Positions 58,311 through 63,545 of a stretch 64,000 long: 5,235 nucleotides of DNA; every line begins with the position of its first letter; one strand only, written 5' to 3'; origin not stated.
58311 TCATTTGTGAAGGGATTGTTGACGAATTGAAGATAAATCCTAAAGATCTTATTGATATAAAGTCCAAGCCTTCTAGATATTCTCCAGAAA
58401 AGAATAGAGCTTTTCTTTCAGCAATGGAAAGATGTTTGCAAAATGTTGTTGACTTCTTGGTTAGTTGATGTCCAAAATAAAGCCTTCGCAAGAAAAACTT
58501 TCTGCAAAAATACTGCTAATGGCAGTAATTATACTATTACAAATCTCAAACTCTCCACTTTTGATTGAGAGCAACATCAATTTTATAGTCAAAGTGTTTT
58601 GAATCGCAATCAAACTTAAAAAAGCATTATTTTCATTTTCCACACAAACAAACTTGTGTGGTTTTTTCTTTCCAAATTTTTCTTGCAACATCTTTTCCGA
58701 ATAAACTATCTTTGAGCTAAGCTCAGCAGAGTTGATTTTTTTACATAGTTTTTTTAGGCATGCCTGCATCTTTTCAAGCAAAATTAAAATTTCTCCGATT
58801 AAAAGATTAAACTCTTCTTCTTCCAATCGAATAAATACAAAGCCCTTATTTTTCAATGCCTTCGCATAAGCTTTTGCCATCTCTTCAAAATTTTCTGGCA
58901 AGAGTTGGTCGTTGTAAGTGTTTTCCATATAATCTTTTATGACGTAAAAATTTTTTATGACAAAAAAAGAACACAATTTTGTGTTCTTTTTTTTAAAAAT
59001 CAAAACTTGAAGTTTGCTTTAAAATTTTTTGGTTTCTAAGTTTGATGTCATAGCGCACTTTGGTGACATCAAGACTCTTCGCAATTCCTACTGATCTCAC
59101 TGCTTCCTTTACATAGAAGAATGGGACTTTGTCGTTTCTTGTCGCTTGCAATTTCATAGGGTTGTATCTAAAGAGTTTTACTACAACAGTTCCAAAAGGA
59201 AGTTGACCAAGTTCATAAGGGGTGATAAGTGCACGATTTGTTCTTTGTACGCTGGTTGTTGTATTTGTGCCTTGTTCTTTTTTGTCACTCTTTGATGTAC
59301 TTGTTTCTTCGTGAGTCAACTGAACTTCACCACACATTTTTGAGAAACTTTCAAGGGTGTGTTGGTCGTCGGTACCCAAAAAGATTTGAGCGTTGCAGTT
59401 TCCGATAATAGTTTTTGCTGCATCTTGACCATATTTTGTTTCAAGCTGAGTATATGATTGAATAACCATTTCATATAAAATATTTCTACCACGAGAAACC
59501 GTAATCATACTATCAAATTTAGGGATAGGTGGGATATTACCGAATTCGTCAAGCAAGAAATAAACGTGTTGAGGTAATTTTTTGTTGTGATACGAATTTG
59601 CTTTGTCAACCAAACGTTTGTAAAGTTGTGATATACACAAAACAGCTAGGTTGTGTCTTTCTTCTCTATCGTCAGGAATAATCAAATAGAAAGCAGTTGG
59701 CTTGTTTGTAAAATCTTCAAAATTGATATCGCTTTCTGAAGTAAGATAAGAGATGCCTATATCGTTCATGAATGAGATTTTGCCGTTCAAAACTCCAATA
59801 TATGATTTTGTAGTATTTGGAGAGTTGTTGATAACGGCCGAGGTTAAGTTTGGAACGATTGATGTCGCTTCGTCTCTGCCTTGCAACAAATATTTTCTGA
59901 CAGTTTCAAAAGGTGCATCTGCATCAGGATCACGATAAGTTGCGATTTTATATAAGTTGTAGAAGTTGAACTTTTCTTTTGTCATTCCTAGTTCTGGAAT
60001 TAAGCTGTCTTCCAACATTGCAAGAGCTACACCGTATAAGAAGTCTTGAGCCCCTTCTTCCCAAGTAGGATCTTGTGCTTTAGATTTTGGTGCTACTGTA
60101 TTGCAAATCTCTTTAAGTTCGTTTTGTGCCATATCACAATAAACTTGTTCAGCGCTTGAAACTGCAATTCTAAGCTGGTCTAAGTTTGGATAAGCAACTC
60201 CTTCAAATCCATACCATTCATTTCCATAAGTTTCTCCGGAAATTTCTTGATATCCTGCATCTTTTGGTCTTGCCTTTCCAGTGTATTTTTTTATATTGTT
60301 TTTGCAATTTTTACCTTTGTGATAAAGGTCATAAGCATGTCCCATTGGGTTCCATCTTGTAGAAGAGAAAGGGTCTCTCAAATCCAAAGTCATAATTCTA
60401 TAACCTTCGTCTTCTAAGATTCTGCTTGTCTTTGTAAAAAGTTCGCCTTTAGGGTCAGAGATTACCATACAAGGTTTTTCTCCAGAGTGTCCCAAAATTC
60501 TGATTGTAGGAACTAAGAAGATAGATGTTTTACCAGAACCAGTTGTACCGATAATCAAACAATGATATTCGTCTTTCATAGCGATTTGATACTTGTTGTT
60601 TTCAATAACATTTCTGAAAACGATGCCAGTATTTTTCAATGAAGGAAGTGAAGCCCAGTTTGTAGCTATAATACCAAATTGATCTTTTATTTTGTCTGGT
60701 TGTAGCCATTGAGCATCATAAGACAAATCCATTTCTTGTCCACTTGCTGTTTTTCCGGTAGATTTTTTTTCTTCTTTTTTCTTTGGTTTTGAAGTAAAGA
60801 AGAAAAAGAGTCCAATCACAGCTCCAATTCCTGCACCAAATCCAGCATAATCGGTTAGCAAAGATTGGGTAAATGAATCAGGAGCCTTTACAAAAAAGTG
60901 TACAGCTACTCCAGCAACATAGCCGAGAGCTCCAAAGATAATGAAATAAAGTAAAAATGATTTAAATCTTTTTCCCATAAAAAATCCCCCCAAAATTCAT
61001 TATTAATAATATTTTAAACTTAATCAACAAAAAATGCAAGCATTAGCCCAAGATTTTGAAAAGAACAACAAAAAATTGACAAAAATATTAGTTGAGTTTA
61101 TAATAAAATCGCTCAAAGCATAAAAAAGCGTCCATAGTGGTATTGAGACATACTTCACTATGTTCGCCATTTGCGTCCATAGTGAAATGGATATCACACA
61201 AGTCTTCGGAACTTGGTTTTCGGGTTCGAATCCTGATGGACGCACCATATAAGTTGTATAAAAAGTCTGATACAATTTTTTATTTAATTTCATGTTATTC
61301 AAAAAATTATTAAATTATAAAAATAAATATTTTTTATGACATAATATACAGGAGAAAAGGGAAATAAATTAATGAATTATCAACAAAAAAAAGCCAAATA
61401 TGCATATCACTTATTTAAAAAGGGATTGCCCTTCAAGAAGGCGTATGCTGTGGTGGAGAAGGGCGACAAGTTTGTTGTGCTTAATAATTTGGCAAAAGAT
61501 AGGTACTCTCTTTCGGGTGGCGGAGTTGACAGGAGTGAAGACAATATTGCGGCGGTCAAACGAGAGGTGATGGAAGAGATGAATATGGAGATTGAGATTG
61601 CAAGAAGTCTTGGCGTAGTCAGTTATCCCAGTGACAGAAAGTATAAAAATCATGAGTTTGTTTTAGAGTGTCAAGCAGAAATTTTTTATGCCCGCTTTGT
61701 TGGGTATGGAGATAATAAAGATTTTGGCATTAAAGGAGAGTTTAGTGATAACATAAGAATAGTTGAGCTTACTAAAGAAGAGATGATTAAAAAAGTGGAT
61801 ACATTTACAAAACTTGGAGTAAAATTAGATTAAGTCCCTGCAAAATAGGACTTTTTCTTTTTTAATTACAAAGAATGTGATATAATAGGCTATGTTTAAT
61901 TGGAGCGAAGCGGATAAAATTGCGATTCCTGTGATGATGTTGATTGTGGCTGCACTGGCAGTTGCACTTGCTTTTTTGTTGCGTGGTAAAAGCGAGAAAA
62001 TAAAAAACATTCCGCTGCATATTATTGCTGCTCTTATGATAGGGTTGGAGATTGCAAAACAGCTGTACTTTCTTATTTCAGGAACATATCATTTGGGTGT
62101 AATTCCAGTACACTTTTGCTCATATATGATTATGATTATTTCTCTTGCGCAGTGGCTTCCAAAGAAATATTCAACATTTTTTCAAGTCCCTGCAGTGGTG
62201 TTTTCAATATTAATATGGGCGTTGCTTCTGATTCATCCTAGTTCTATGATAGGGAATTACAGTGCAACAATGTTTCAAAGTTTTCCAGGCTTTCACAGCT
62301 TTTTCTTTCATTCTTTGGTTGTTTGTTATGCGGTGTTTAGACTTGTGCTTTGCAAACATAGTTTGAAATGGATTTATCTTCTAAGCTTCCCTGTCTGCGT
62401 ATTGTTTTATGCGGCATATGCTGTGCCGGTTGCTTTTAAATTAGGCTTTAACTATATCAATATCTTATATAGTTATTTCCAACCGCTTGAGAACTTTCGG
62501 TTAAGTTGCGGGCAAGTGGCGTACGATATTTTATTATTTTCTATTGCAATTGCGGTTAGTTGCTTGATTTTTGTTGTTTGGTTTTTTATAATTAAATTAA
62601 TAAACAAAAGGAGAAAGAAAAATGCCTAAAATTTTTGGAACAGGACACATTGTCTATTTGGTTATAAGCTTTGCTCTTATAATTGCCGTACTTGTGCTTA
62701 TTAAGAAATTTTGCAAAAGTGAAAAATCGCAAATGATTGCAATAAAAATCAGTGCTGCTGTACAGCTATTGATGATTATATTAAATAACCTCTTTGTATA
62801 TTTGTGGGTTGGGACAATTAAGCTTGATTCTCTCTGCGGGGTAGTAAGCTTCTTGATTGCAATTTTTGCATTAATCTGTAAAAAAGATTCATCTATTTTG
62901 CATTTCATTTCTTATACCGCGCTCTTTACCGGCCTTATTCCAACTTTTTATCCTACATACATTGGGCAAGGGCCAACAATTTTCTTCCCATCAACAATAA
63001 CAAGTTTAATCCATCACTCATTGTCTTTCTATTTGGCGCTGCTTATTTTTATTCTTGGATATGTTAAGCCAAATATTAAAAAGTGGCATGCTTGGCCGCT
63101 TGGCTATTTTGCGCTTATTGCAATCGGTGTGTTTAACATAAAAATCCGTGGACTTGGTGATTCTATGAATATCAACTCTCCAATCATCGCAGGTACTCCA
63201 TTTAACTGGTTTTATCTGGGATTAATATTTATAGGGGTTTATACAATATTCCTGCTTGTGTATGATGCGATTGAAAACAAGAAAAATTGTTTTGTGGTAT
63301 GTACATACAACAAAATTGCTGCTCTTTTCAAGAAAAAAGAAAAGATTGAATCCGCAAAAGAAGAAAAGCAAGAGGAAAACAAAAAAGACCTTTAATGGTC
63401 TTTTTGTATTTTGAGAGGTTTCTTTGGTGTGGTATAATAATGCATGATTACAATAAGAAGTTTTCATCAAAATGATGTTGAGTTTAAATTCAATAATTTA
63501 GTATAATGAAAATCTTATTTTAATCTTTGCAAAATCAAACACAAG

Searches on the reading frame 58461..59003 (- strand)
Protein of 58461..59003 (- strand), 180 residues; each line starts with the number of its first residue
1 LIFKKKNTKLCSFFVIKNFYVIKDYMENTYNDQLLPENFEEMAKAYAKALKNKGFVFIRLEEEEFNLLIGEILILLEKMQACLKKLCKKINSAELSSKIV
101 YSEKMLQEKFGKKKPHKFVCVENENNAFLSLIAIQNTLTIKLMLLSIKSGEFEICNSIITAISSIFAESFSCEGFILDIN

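Call 11: search_protein_families(library=pfam, proteins=[window:58461-59003:-], max_evalue=0.01)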
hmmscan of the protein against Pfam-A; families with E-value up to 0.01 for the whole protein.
window:58461-59003:- (180 aa): 0 families

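Call 64: search_protein_families(library=pfam, proteins=[window:58461-59003:-], max_evalue=5)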
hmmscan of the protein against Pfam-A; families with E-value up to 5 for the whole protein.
window:58461-59003:- (180 aa): 1 family
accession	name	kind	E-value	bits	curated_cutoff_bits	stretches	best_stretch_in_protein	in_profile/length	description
PF18826.6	bVLRF1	-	0.056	13.8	27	1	30-97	62-129/145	Bacteroidetes VLRF1 release factor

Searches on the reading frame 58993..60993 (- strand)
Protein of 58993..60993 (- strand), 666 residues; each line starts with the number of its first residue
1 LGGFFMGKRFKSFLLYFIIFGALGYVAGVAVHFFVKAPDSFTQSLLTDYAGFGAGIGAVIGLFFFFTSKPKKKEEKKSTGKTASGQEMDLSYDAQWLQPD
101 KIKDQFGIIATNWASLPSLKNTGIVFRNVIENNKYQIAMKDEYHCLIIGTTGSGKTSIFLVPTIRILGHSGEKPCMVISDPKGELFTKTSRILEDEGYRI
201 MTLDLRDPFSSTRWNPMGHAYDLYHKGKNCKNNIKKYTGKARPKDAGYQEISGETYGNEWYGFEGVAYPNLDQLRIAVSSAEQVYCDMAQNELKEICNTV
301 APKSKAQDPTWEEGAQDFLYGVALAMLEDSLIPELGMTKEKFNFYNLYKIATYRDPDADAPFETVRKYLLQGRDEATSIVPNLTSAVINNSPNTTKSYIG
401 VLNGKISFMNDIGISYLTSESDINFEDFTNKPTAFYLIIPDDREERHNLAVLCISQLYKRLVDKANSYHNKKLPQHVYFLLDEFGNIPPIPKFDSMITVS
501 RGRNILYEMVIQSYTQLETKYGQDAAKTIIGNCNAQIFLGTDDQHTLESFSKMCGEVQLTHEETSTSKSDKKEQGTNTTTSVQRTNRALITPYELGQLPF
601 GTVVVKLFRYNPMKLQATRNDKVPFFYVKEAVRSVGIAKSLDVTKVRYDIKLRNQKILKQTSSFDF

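Call 11: search_protein_families(library=pfam, proteins=[window:58993-60993:-], max_evalue=0.01)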
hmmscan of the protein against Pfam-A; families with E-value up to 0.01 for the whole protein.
window:58993-60993:- (666 aa): 6 families
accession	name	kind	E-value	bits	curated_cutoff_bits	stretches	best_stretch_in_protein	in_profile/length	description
PF02534.20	T4SS-DNA_transf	-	4e-55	187.9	20.1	2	290-616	125-441/468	Type IV secretory system Conjugative DNA transfer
PF12696.13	TraG-D_C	-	4.3e-37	127.3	22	1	476-599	1-125/126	TraM recognition site of TraD and TraG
PF10412.15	TrwB_AAD_bind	-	9.3e-26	91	20.5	1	391-607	164-375/387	Type IV secretion-system coupling protein DNA-binding domain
PF00270.35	DEAD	-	0.00023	21.4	26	1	141-194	14-66/167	DEAD/DEAH box helicase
PF04851.21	ResIII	-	0.0019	18.6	22.5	0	128-181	14-62/164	Type III restriction enzyme, res subunit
PF01580.24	FtsK_SpoIIIE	-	0.0087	16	24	0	125-157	21-54/221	FtsK/SpoIIIE family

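Call 17: find_encoding_contigs(protein=window:58993-60993:-, flank=10000, max_places=6)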
Protein window:58993-60993:- (666 aa): no gene with exactly this product is on record in the collection.

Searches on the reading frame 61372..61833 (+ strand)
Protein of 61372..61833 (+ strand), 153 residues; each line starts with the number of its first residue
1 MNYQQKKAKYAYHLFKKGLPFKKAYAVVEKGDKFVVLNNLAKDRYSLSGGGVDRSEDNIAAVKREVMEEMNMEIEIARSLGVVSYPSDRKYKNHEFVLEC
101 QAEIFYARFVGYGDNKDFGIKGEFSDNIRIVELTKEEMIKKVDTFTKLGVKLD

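Call 11: search_protein_families(library=pfam, proteins=[window:61372-61833:+], max_evalue=0.01)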
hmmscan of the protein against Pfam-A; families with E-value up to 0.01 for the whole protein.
window:61372-61833:+ (153 aa): 1 family
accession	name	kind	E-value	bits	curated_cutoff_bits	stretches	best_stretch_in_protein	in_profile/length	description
PF00293.34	NUDIX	-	2.9e-06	27.7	21.1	1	42-97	28-88/134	NUDIX domain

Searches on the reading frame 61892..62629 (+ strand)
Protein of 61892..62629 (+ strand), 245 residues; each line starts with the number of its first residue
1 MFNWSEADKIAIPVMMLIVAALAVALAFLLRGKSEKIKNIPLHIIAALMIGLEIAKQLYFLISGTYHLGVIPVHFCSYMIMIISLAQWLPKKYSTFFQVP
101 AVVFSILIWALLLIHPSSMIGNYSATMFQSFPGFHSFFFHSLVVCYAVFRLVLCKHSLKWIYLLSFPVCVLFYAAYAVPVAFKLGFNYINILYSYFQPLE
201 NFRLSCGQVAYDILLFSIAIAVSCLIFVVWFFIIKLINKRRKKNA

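Call 11: search_protein_families(library=pfam, proteins=[window:61892-62629:+], max_evalue=0.01)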
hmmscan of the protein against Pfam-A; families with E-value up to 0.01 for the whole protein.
window:61892-62629:+ (245 aa): 1 family
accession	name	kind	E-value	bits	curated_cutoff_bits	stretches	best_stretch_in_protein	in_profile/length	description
PF14808.11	TMEM164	-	3.3e-08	33.7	25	1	10-226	7-215/217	TMEM164 family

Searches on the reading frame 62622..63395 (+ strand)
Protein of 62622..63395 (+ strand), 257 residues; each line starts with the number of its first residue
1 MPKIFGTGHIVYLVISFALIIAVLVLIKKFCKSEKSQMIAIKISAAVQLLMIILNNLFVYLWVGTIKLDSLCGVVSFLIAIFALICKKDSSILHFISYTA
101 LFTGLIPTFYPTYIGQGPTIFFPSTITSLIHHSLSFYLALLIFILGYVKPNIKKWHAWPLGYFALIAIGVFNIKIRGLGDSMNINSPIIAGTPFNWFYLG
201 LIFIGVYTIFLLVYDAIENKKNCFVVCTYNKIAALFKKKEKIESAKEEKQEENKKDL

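Call 12: search_protein_families(library=pfam, proteins=[window:62622-63395:+], max_evalue=0.01)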
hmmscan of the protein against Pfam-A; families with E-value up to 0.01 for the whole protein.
window:62622-63395:+ (257 aa): 1 family
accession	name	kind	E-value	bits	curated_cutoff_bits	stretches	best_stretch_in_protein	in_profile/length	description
PF14808.11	TMEM164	-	1.8e-07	31.4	25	1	5-212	2-216/217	TMEM164 family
